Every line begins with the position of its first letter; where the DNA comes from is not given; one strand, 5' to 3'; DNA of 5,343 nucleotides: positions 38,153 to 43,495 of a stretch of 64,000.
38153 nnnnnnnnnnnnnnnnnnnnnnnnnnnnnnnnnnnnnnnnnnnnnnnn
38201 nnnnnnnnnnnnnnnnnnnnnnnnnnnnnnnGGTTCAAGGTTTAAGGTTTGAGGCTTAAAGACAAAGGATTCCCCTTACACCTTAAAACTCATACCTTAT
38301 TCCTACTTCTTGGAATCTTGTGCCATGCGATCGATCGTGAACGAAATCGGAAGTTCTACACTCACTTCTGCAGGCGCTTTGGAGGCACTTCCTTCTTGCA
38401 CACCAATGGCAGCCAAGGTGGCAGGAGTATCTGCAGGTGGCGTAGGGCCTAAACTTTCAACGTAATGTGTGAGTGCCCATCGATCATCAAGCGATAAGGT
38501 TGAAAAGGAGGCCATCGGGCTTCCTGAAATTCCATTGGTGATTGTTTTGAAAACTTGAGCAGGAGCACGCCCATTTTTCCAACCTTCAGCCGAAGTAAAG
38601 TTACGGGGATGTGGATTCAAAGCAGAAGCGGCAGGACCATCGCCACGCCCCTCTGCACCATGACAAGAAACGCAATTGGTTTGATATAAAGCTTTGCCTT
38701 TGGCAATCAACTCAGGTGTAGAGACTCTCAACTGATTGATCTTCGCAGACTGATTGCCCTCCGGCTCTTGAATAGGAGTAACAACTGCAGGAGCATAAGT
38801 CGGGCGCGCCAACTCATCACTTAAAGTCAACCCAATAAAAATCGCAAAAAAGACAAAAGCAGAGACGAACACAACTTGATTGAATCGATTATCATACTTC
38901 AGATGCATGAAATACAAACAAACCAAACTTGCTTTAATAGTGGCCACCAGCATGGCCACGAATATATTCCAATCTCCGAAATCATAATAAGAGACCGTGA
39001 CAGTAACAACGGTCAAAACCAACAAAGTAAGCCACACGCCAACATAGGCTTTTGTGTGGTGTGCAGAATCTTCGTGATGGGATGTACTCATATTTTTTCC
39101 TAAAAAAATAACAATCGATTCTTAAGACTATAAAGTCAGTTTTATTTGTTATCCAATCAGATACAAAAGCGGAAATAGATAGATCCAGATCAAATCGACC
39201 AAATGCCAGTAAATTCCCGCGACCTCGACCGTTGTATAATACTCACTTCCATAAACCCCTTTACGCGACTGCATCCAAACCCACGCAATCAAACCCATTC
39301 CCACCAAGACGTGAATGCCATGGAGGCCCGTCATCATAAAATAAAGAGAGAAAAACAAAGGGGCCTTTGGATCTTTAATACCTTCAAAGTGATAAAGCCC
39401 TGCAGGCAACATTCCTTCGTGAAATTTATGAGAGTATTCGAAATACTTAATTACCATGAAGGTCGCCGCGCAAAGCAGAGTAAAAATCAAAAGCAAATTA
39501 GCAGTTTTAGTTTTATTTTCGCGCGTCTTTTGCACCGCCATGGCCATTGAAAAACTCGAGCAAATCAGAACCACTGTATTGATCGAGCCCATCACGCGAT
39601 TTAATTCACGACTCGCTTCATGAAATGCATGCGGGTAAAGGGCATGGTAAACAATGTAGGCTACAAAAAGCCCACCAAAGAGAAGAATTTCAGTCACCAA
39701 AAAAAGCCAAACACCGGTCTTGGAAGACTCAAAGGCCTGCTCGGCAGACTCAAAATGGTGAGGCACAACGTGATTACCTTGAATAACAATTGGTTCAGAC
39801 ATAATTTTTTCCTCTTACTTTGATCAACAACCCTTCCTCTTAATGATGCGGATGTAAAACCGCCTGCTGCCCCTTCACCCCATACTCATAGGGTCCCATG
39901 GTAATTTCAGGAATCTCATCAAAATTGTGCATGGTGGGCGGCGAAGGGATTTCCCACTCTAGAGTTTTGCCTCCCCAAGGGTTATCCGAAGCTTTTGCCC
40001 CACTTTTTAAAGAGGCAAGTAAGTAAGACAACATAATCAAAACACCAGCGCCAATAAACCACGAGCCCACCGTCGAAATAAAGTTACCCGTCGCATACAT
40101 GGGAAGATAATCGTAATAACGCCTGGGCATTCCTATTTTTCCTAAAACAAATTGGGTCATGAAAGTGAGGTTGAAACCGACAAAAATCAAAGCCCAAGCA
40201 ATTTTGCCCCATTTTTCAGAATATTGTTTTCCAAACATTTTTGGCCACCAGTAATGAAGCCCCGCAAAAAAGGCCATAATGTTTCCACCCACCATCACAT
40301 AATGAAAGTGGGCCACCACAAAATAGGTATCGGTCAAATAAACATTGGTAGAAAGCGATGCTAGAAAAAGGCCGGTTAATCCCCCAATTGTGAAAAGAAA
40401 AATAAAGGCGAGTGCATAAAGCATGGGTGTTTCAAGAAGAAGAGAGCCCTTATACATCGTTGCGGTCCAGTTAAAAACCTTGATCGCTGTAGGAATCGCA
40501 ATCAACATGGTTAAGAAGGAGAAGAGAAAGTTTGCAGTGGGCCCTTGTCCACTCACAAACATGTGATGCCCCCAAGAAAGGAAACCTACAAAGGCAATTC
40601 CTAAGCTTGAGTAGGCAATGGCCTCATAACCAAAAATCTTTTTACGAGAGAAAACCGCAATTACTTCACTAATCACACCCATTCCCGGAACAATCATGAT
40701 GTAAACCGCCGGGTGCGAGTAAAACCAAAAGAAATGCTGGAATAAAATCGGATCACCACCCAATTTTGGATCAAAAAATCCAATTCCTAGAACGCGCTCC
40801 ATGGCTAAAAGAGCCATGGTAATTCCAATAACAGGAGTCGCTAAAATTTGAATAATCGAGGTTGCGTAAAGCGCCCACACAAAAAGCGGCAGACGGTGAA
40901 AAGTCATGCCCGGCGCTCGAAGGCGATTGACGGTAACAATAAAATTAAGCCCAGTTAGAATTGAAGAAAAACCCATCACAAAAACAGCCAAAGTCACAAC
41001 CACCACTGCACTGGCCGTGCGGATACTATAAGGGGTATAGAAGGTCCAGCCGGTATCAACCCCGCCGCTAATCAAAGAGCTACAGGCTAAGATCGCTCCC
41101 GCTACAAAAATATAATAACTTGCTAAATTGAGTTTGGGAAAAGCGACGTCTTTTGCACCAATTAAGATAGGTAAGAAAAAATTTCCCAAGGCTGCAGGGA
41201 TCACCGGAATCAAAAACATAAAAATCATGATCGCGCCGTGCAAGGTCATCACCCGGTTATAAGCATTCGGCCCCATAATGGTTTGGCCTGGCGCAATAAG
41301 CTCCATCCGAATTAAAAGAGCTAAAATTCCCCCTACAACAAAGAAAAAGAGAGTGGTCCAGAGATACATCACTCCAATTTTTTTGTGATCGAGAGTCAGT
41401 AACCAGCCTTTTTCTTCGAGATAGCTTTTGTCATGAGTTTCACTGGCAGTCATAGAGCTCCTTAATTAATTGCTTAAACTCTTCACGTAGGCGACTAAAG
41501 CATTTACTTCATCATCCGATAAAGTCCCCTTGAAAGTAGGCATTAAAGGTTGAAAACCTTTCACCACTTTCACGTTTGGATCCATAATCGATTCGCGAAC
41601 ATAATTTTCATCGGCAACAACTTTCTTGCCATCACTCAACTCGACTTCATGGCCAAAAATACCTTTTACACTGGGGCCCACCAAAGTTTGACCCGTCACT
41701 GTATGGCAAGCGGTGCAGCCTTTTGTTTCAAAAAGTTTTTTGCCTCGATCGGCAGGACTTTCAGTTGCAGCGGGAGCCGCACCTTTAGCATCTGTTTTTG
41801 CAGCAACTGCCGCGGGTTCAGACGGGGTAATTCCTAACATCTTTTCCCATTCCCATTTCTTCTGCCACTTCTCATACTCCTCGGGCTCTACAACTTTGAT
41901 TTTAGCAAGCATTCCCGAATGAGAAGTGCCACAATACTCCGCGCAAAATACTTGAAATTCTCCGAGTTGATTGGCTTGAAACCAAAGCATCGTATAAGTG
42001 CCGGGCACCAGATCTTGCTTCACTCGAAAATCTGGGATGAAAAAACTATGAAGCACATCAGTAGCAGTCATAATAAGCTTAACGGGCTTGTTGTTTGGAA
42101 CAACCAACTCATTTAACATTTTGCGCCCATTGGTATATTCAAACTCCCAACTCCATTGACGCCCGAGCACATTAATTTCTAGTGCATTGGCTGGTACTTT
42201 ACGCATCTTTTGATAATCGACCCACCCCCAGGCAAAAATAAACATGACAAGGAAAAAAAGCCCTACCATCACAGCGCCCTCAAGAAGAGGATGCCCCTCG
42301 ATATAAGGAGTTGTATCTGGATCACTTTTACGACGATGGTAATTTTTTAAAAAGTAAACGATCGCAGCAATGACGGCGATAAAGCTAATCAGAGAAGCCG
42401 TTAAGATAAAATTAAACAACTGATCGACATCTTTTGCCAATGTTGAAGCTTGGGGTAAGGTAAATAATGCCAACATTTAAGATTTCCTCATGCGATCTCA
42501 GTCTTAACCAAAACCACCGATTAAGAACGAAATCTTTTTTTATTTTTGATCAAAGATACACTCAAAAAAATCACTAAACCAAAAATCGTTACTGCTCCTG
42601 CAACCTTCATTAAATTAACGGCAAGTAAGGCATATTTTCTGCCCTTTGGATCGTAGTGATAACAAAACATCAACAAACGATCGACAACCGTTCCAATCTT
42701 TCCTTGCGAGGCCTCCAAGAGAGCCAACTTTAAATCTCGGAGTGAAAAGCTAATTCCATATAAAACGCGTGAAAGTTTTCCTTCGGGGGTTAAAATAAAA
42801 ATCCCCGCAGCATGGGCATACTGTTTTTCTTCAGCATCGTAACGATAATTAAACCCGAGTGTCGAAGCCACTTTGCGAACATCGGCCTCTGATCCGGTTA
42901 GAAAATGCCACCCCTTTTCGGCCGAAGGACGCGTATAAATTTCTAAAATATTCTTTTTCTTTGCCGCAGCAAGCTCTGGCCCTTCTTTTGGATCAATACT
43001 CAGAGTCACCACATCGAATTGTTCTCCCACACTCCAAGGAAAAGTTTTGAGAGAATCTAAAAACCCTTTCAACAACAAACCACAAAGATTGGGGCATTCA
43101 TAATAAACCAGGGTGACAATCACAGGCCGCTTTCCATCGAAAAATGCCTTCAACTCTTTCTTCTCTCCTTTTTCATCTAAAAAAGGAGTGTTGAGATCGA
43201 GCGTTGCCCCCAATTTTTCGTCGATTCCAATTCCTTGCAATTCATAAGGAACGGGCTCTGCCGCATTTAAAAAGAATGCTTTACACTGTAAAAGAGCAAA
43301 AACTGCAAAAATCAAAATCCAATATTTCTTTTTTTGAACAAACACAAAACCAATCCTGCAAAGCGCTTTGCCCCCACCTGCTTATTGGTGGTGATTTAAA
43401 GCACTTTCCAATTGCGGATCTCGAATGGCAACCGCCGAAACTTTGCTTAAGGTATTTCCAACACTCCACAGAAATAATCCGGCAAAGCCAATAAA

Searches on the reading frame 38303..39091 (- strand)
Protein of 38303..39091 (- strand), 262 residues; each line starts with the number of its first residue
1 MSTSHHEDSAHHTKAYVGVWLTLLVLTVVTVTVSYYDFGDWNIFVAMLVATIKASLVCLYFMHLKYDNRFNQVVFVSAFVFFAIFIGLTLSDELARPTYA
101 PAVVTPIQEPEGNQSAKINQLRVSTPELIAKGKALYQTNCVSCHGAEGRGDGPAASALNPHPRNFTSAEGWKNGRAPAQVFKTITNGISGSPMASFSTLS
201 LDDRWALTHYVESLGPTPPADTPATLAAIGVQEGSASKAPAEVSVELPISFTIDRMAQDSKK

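Call 83: search_protein_families(library=pfam, proteins=[window:38303-39091:-], max_evalue=0.001)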
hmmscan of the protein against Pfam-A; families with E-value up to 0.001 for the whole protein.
window:38303-39091:- (262 aa): 3 families
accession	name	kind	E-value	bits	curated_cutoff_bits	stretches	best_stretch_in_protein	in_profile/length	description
PF03626.19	COX4_pro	-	1.1e-16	61.4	28.9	1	18-86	2-71/72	Prokaryotic Cytochrome C oxidase subunit IV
PF00034.26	Cytochrom_C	-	2e-14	55.1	21.3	1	129-214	1-89/90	Cytochrome c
PF13442.11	Cytochrome_CBB3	-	2.7e-12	47.3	27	1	129-211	3-68/68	Cytochrome C oxidase, cbb3-type, subunit III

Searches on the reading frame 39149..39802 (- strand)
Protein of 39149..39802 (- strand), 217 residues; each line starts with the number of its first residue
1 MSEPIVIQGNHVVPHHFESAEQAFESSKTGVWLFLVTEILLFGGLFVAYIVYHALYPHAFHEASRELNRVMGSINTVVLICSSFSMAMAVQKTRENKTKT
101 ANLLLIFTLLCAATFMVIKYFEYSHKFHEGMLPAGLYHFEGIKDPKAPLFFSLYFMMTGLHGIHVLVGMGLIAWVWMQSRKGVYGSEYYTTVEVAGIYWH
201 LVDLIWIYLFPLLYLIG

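Call 83: search_protein_families(library=pfam, proteins=[window:39149-39802:-], max_evalue=0.001)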
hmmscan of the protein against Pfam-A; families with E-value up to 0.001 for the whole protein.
window:39149-39802:- (217 aa): 1 family
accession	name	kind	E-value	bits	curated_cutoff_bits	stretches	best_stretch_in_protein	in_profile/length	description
PF00510.24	COX3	-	2e-14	54.5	23.8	1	26-215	75-255/258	Cytochrome c oxidase subunit III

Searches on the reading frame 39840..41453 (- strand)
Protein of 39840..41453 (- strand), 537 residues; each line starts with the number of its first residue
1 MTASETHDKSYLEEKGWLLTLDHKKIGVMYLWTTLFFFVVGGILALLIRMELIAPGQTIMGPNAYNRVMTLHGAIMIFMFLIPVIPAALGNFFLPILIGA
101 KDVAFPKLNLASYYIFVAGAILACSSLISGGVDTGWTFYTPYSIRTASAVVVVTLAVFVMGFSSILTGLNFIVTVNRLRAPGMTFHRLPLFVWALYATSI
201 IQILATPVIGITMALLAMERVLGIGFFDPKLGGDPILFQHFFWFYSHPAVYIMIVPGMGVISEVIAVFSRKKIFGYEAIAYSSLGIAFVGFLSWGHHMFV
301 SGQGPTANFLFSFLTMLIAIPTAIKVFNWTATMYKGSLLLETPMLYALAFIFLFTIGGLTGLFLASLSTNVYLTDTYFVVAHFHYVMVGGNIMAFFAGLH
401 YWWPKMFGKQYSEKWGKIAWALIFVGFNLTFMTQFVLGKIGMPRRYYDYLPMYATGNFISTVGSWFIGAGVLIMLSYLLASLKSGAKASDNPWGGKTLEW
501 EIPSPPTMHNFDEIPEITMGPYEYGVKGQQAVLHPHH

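Call 83: search_protein_families(library=pfam, proteins=[window:39840-41453:-], max_evalue=0.001)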
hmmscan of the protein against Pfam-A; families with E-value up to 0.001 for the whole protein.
window:39840-41453:- (537 aa): 1 family
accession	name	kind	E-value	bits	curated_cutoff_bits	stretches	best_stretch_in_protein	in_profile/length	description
PF00115.25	COX1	-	6.2e-151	503.6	34.8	1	25-465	1-435/436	Cytochrome C and Quinol oxidase polypeptide I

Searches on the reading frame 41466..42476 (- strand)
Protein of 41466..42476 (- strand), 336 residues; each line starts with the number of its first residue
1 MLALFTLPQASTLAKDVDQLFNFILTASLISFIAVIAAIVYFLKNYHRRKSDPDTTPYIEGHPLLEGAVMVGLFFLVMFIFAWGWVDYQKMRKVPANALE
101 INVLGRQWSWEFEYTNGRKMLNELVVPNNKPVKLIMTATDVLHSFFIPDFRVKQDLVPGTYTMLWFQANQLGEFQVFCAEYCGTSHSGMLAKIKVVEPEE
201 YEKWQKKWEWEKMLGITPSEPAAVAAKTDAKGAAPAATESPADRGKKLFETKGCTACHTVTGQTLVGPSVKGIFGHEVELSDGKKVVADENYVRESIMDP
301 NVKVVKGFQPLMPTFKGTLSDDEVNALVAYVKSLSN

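Call 83: search_protein_families(library=pfam, proteins=[window:41466-42476:-], max_evalue=0.001)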
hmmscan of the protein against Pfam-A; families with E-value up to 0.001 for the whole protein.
window:41466-42476:- (336 aa): 6 families
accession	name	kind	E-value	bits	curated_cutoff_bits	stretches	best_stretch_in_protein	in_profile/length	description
PF00116.26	COX2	-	2.8e-19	69.6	22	1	122-194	46-118/120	Cytochrome C oxidase subunit II, periplasmic domain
PF00034.26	Cytochrom_C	-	1.2e-11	46.2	21.3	1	242-335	1-90/90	Cytochrome c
PF13442.11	Cytochrome_CBB3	-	1.1e-08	35.7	27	1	242-331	3-68/68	Cytochrome C oxidase, cbb3-type, subunit III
PF13473.12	Cupredoxin_1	-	3e-06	27.6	27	1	111-179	24-93/104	Cupredoxin-like domain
PF02790.20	COX2_TM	-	4.3e-05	24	22.8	1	9-63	11-65/88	Cytochrome C oxidase subunit II, transmembrane domain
PF14495.11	Cytochrom_C550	-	0.00065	19.8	27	0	223-270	7-52/136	Cytochrome c-550 domain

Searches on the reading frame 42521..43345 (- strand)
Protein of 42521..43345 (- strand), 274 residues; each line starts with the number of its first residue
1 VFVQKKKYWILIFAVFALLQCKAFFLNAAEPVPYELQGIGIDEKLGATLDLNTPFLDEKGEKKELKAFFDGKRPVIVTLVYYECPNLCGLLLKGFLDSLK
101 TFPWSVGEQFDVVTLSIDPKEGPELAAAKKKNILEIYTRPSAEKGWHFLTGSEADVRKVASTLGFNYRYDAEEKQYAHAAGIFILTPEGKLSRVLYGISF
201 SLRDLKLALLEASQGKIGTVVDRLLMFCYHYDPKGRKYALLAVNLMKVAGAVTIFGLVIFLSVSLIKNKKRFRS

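Call 83: search_protein_families(library=pfam, proteins=[window:42521-43345:-], max_evalue=0.001)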
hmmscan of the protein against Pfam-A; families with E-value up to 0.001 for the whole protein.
window:42521-43345:- (274 aa): 1 family
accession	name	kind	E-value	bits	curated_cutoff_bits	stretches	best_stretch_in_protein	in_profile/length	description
PF02630.20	SCO1-SenC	-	2.7e-08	34.3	22.8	1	57-190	8-133/134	SCO1/SenC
